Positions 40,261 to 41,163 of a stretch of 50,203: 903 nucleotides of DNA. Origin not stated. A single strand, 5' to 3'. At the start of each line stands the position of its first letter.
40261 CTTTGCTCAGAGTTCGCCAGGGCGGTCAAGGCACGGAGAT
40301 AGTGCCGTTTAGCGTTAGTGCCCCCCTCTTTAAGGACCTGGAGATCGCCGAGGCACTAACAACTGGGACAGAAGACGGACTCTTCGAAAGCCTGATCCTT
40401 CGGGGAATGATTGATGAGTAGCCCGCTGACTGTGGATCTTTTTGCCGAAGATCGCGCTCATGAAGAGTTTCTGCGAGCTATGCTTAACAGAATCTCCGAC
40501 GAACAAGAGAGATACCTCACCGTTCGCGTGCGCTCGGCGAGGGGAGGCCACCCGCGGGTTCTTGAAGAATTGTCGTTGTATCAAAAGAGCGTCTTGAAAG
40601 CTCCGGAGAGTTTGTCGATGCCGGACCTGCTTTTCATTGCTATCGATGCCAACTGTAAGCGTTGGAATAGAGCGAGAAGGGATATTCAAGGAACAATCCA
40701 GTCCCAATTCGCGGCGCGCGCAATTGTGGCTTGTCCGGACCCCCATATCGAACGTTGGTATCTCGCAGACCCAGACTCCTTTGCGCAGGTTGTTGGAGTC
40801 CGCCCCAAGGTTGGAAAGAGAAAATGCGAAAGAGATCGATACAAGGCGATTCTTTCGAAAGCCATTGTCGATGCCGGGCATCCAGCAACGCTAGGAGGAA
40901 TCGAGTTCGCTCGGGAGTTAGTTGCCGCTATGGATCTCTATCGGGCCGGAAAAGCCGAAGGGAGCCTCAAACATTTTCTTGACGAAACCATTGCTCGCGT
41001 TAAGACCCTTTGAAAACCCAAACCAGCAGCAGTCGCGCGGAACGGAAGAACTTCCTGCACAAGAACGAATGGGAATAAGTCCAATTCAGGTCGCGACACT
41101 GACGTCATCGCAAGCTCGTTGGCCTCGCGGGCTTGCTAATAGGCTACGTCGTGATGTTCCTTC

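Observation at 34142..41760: Defence-island-like accessory block with a gene combination I cannot assign to a named system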

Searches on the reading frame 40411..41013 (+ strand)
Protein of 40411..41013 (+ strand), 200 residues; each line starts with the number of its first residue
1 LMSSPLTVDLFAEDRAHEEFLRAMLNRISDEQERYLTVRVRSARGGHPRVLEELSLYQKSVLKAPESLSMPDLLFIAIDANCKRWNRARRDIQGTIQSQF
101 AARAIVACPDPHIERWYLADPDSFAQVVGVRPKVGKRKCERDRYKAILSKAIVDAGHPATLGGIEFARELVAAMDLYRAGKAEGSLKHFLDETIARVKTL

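Call 3: search_protein_families(library=pfam, proteins=[window:40411-41013:+], max_evalue=0.01)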
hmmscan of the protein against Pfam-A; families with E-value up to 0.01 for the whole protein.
window:40411-41013:+ (200 aa): 1 family
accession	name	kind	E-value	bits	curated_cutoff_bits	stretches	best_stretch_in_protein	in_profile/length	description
PF14103.11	DUF4276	-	8.5e-09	36.4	30.2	1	13-191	2-189/192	Domain of unknown function (DUF4276)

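Call 4: search_protein_families(library=padloc, proteins=[window:40411-41013:+], max_evalue=0.01)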
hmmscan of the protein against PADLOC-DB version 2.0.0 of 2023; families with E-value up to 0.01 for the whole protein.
window:40411-41013:+ (200 aa): 4 families
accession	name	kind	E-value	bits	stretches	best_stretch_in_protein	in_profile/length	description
PDLC04210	HEC-01B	-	5.9e-05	20.9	1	6-131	4-138/217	-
PDLC04194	HEC-01B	-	0.0001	20.1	1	3-137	2-121/204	-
PDLC04196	HEC-01B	-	0.00027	19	1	13-193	9-188/197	-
PDLC04207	HEC-01B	-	0.0089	13.5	0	81-143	82-143/203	-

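Call 7: search_protein_families(library=ncbifam, proteins=[window:40411-41013:+], max_evalue=0.01)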
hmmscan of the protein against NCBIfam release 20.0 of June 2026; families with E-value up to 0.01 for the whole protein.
window:40411-41013:+ (200 aa): 1 family
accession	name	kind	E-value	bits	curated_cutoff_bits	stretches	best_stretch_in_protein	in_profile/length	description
NF005098.0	PRK06526.1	subfamily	0.0037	16.7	296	1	12-76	41-106/266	transposase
